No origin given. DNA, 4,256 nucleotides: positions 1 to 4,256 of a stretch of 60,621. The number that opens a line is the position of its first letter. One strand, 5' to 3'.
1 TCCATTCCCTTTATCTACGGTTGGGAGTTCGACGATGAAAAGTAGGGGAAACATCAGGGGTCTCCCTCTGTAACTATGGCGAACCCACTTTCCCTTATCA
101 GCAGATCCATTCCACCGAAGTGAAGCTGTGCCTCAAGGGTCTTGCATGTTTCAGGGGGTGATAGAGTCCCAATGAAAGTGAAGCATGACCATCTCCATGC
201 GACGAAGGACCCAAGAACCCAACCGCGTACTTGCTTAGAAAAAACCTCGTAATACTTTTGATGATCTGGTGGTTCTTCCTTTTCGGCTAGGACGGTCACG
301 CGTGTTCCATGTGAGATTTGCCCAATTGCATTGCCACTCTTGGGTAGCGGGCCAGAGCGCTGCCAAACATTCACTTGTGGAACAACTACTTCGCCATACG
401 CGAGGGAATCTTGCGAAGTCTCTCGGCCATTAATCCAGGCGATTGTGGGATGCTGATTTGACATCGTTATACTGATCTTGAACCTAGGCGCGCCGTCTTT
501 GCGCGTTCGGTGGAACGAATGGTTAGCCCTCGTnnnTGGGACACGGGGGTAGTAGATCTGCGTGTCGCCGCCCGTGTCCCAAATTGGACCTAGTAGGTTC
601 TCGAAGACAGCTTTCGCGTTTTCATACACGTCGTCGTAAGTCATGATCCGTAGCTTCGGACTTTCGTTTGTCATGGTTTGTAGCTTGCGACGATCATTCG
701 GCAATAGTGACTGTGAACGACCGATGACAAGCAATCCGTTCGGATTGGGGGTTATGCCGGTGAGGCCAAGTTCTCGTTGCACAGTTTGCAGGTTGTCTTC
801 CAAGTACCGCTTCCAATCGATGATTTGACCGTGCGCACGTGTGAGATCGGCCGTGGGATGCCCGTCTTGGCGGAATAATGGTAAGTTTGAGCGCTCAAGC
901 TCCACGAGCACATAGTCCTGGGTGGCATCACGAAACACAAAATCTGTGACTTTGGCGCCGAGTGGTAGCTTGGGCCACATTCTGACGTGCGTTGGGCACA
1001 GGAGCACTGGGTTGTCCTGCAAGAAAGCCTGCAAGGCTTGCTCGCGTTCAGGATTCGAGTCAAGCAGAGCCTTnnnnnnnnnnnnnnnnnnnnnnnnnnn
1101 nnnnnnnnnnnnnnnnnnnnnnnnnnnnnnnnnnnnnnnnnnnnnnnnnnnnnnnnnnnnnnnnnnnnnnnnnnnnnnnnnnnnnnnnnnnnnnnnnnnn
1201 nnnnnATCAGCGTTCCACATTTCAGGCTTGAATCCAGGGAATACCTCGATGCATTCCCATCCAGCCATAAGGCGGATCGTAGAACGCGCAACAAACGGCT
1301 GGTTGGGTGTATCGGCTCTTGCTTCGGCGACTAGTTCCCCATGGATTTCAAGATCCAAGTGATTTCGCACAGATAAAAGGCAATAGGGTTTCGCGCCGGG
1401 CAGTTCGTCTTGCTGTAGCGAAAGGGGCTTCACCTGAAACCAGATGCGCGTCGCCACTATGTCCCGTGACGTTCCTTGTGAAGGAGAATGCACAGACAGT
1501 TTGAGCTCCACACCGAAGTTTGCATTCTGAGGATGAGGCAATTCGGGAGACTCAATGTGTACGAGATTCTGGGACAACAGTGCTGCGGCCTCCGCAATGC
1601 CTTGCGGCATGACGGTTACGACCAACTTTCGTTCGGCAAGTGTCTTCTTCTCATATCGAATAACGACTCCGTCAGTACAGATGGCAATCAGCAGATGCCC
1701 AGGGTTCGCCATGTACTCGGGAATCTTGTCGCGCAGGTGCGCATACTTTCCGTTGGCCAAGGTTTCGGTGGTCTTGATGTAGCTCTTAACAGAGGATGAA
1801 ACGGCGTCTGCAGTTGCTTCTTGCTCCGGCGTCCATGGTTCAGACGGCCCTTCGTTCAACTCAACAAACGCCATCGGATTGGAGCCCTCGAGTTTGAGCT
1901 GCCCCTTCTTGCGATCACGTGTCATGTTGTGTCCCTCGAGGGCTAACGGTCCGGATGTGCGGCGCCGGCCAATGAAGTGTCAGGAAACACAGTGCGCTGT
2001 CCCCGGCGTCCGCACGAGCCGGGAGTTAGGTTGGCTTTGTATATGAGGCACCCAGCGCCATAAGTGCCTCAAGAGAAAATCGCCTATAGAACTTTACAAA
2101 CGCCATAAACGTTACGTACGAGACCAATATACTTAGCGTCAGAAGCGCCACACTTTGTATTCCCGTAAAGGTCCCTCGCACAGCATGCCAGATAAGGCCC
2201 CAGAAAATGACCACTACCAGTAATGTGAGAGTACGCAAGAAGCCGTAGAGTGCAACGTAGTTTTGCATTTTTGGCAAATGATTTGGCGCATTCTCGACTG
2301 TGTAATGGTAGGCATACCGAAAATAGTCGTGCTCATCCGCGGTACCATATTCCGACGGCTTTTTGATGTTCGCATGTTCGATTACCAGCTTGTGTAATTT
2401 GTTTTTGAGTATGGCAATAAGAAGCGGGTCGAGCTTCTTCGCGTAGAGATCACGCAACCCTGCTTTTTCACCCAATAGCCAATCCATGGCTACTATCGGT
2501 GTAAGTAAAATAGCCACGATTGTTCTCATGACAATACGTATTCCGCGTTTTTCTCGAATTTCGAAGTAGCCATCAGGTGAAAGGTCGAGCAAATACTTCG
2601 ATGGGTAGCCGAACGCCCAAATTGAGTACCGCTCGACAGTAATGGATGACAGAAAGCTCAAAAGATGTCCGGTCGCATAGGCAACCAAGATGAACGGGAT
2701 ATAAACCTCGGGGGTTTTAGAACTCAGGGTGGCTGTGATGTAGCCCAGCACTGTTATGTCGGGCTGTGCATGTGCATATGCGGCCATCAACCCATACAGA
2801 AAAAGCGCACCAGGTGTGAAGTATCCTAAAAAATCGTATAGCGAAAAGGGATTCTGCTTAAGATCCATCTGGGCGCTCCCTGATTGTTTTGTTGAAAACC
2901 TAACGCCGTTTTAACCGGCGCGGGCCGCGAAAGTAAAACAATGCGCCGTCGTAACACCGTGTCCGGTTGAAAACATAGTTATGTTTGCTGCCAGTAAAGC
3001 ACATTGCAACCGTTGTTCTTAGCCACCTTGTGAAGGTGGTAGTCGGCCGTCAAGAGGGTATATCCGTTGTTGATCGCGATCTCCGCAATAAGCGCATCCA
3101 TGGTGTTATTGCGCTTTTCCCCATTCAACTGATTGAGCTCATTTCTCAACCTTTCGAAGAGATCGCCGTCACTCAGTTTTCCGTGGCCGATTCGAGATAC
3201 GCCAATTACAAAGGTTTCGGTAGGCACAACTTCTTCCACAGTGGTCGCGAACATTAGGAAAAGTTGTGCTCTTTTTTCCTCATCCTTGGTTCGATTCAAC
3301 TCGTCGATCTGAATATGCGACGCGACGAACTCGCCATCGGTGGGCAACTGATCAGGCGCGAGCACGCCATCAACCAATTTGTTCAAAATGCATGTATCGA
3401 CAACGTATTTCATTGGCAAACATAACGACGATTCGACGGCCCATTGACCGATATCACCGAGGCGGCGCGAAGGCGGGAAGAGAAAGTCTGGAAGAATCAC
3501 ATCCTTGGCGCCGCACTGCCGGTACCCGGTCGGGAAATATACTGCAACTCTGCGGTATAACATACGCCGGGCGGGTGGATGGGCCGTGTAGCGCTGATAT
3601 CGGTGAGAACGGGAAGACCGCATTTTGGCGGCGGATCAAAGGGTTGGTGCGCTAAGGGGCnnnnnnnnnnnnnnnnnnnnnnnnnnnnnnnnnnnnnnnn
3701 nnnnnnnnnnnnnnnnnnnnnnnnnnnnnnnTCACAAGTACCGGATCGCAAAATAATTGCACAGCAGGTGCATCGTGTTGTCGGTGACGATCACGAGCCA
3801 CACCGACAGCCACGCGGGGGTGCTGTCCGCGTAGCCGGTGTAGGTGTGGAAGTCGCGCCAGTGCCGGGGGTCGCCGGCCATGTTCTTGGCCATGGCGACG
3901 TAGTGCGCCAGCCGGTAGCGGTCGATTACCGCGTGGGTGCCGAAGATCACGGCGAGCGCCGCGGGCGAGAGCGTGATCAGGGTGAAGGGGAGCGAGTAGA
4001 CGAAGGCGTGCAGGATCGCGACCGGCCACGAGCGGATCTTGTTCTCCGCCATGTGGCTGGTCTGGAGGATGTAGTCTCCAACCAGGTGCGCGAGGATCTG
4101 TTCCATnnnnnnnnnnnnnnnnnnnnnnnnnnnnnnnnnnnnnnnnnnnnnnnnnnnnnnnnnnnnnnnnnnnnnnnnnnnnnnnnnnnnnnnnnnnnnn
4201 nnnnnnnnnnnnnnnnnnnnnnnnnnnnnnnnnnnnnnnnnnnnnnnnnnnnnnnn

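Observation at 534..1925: Shedu-like DUF4263 nuclease as an integron cassette, with an unrecognised N-terminal half and a possible non-canonical catalytic motif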

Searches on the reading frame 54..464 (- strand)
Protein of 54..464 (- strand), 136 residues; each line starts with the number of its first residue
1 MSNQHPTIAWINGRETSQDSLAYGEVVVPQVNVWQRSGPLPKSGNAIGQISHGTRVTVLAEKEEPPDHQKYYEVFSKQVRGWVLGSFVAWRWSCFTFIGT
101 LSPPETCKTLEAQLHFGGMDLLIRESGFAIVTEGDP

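Call 15: search_protein_families(library=pfam, proteins=[window:54-464:-], max_evalue=0.1)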
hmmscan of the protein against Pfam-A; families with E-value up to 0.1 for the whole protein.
window:54-464:- (136 aa): 1 family
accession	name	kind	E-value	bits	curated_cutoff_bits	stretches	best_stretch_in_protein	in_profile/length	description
PF08239.17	SH3_3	-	1.6e-05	25.4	27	1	42-88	12-53/54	Bacterial SH3 domain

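Call 36: find_encoding_contigs(protein=window:54-464:-, flank=10000, max_places=8)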
Protein window:54-464:- (136 aa): 3 contigs read that carry it; 2 places shown.
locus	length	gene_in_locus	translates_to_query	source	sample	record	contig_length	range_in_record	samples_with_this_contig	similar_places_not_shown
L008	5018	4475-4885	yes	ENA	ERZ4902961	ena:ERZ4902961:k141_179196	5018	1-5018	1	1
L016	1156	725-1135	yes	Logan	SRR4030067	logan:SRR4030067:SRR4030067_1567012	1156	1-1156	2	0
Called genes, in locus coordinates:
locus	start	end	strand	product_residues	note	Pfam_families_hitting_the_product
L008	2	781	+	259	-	?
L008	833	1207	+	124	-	PF11750:DUF3307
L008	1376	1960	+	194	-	-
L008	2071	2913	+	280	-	-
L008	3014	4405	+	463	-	PF14082:SduA_C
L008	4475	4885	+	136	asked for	PF08239:SH3_3 (faint)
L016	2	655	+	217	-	?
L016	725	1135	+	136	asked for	PF08239:SH3_3 (faint)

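Call 88: search_protein_families(library=padloc, proteins=[window:54-464:-], max_evalue=0.001)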
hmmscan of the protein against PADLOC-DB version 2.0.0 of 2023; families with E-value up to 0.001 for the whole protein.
window:54-464:- (136 aa): 0 families

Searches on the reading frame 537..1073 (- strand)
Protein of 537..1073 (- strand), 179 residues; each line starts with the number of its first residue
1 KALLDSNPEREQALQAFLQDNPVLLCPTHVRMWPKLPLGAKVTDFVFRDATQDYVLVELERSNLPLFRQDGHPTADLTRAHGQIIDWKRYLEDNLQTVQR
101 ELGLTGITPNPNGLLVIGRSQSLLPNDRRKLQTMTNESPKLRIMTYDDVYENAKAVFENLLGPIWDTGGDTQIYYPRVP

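Call 67: search_protein_representatives(protein=window:537-1073:-)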
Query: 179 residues. Proteins with E-value up to 0.001 (for the whole library): 1710; up to 1e-10: 696; up to 1e-30: 81. The best 150 are listed.
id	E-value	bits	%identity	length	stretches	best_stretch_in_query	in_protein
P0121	1.8e-72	259.4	67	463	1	1-178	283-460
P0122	1.1e-70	253.6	71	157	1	24-178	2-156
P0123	2.1e-67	242.9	66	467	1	1-175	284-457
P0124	1.1e-66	240.6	62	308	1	1-175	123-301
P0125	5.0e-66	238.4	62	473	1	1-175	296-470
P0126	8.7e-66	237.7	64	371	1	1-175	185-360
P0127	2.7e-62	226.3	61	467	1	2-175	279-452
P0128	2.2e-61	223.3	61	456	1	1-175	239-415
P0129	2.3e-60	220.0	58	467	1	2-175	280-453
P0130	1.7e-59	217.2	58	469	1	2-175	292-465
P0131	2.0e-59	216.9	58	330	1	1-174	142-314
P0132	2.0e-57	210.4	57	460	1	2-175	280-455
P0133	3.3e-57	209.7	57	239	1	2-177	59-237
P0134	3.5e-56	206.4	56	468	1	1-174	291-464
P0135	4.6e-56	206.0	63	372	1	2-164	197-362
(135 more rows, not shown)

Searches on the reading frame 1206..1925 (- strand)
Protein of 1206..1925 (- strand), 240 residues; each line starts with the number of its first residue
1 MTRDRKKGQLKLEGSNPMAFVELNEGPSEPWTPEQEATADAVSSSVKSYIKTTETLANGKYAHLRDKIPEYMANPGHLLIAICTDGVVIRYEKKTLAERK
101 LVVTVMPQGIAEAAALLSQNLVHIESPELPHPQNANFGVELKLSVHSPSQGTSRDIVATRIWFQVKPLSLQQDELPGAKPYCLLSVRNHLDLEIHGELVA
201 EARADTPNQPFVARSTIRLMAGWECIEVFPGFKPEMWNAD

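Call 49: predict_structure(alignment_id=A2)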
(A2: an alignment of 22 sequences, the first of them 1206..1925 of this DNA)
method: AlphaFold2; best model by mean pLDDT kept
length: 240 residues; sequences in the alignment: 22
mean_pLDDT: 85.8   pTM: 0.83
mean pLDDT of the five models: 85.8, 85.4, 84.5, 84.4, 84.2
residues with pLDDT >= 90: 84; 70-90: 140; 50-70: 14; < 50: 2
segments of 3 or more residues with pLDDT < 50: none
pLDDT, mean of each block of 10 residues (from residue 1): 71 86 78 90 91 86 85 89 94 83 93 95 92 90 85 86 87 69 91 86 76 88 92 77
secondary structure, 60 per line:
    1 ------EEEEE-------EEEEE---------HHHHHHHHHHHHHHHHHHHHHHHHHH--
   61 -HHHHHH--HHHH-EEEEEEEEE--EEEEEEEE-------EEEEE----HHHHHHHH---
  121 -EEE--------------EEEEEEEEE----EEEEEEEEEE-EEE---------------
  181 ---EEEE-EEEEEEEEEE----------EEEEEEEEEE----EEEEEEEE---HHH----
elements in order: E7-11 E19-23 H33-58 H62-67 H70-73 E75-83 E86-93 E101-105 H110-117 E122-124 E139-147 E152-161 E163-165 E184-187 E189-198 E209-218 E223-230

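Call 52: fold_search(model_id=the predicted structure, library=pdb)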
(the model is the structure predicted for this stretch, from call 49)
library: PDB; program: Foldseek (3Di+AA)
matches with E <= 10: 639; with E <= 0.001: 0
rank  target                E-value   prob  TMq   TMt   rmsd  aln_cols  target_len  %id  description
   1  4czj_A                2.5e-01  0.06  0.12  0.10  16.0       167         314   12  C. crescentus MreB, double filament, AMPPNP (released 2014-06-11)
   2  7u4c_B                3.4e-01  0.08  0.16  0.18  21.3       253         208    7  Borrelia burgdorferi HtpG N-terminal domain (1-228) in complex with BX-2819 (released 2023-03-08)
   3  8bz5_C                4.9e-01  0.14  0.14  0.07  15.4       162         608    8  Crystal structure of the L. monocytogenes RmlT in complex with HEPES (released 2023-12-27)
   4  6mus_E                5.6e-01  0.23  0.11  0.10  12.1        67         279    9  Cryo-EM structure of larger Csm-crRNA-target RNA ternary complex in type III-A CRISPR-Cas system (released 2018-12-12)
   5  8yod_C                5.6e-01  0.04  0.15  0.08  19.5       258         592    9  structure of phage T6 apo full-length topoisomerase II (released 2024-09-25)
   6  4kf5_C                6.3e-01  0.01  0.09  0.09  24.3       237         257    9  Crystal Structure of Split GFP complexed with engineered sfCherry with an insertion of GFP fragment (released 2013-12-18)
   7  7u4c_A                7.1e-01  0.07  0.18  0.21  17.4       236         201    8  Borrelia burgdorferi HtpG N-terminal domain (1-228) in complex with BX-2819 (released 2023-03-08)
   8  6o7e_D                8.1e-01  0.06  0.08  0.07   8.0        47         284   17  Cryo-EM structure of Csm-crRNA-target RNA ternary complex in complex with AMPPNP in type III-A CRISPR-Cas system (released 2019-07-31)
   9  4dmi_B                8.6e-01  0.05  0.10  0.13  26.7       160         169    9  Crystal Structure of a Pentameric Capsid Protein Isolated from Metagenomic Phage Sequences (CASP) (released 2012-08-29)
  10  5kov_S                8.6e-01  0.03  0.08  0.08  18.6       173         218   13  Crystal structure of the human astrovirus 2 capsid protein spike in complex with a single chain variable fragment of a (released 2016-11-09)
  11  8bz7_B                9.7e-01  0.10  0.14  0.06  17.9       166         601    8  Crystal structure of the L. monocytogenes RmlT in complex with TDP-rhamnose (released 2023-12-27)
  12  3c7n_A                9.7e-01  0.07  0.14  0.06  19.9       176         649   10  Structure of the Hsp110:Hsc70 Nucleotide Exchange Complex (released 2008-05-27)
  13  4dmi_D                9.7e-01  0.04  0.09  0.12  26.2       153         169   10  Crystal Structure of a Pentameric Capsid Protein Isolated from Metagenomic Phage Sequences (CASP) (released 2012-08-29)
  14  9gzk_C                1.0e+00  0.08  0.12  0.06  16.4       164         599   10  Crystal structure of the L. monocytogenes RmlT in complex with 4-RboP-(CH2)6NH2 (released 2024-12-18)
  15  6mus_C                1.1e+00  0.05  0.08  0.07   8.0        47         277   17  Cryo-EM structure of larger Csm-crRNA-target RNA ternary complex in type III-A CRISPR-Cas system (released 2018-12-12)
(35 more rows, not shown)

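Call 56: fold_search(model_id=the predicted structure, library=viral)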
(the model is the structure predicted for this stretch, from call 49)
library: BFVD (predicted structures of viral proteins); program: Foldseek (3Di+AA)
matches with E <= 10: 430; with E <= 0.001: 0
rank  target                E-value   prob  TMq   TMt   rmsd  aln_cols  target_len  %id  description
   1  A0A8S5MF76            2.2e-01  0.02  0.08  0.04  33.3       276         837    9  Tail protein [Siphoviridae sp. ctYh54]
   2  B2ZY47                3.0e-01  0.09  0.12  0.17  17.4       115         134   12  Uncharacterized protein [Ralstonia phage phiRSL1]
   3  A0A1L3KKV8            3.4e-01  0.13  0.15  0.13  22.0       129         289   17  (no name in the UniProt tables at hand)
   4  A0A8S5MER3            3.8e-01  0.15  0.13  0.03  29.0       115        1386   10  DNA POLYMERASE [Siphoviridae sp. ctYh54]
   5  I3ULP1                4.1e-01  0.06  0.08  0.09  33.6       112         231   10  (no name in the UniProt tables at hand)
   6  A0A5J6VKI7            4.9e-01  0.06  0.11  0.08  22.1       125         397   10  Uncharacterized protein (Fragment) [Megaviridae environmental sample]
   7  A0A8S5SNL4            5.2e-01  0.05  0.10  0.05  14.2       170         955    9  Uncharacterized protein [Podoviridae sp. ctIKM86]
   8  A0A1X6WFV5            5.5e-01  0.09  0.10  0.17  11.4        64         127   11  (no name in the UniProt tables at hand)
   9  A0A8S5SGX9            5.9e-01  0.20  0.13  0.29  19.7        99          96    9  Uncharacterized protein [Siphoviridae sp. ctBCr48]
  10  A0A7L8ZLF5            7.1e-01  0.16  0.11  0.19   7.5        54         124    7  Uncharacterized protein [Erwinia phage pEa_SNUABM_12]
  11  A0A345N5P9            7.1e-01  0.06  0.08  0.16  20.4       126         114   10  (no name in the UniProt tables at hand)
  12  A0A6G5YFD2            7.5e-01  0.03  0.09  0.05  31.1       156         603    8  (no name in the UniProt tables at hand)
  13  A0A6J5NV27            8.0e-01  0.04  0.09  0.15  17.4       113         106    9  Uncharacterized protein [uncultured Caudovirales phage]
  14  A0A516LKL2            8.0e-01  0.04  0.11  0.05  23.2       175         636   14  (no name in the UniProt tables at hand)
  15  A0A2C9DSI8            8.0e-01  0.02  0.09  0.10  24.2       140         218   14  Uncharacterized protein [Western grey kangaroopox virus]
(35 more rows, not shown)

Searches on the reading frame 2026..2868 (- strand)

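Call 15: search_protein_families(library=pfam, proteins=[window:2026-2868:-], max_evalue=0.1)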
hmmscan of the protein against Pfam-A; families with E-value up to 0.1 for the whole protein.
window:2026-2868:- (280 aa): 0 families

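Call 88: search_protein_families(library=padloc, proteins=[window:2026-2868:-], max_evalue=0.001)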
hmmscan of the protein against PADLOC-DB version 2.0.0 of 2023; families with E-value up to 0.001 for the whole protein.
window:2026-2868:- (280 aa): 1 family
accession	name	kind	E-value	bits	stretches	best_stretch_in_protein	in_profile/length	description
PDLC01605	Csx27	-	8.9e-07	27.5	1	153-266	85-192/206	CAS-VI-B; associated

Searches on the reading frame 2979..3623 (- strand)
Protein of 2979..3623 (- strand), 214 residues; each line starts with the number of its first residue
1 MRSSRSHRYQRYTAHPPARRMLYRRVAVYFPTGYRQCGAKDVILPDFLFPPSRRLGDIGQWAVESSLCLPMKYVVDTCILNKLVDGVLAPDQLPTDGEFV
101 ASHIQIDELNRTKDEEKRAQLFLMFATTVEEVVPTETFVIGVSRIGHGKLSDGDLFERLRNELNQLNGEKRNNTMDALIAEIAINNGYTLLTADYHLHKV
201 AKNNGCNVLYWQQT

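Call 15: search_protein_families(library=pfam, proteins=[window:2979-3623:-], max_evalue=0.1)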
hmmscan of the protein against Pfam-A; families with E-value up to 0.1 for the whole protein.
window:2979-3623:- (214 aa): 2 families
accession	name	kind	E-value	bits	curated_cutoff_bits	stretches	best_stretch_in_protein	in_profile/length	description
PF01850.27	PIN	-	0.0011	20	23.6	1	164-202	88-119/120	PIN domain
PF18480.7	DUF5615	-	0.066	13.5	23.8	0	164-203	25-64/110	Domain of unknown function (DUF5615)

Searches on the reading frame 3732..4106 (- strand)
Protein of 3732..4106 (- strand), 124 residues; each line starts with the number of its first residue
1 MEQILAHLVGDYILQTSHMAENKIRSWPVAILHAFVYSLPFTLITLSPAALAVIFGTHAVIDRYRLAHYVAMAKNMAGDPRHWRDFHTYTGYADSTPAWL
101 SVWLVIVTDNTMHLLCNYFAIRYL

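Call 15: search_protein_families(library=pfam, proteins=[window:3732-4106:-], max_evalue=0.1)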
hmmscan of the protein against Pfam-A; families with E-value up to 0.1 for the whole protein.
window:3732-4106:- (124 aa): 1 family
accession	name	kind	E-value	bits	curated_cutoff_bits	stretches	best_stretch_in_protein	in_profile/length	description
PF11750.13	DUF3307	-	1.1e-08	35.6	23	1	3-68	5-80/127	Protein of unknown function (DUF3307)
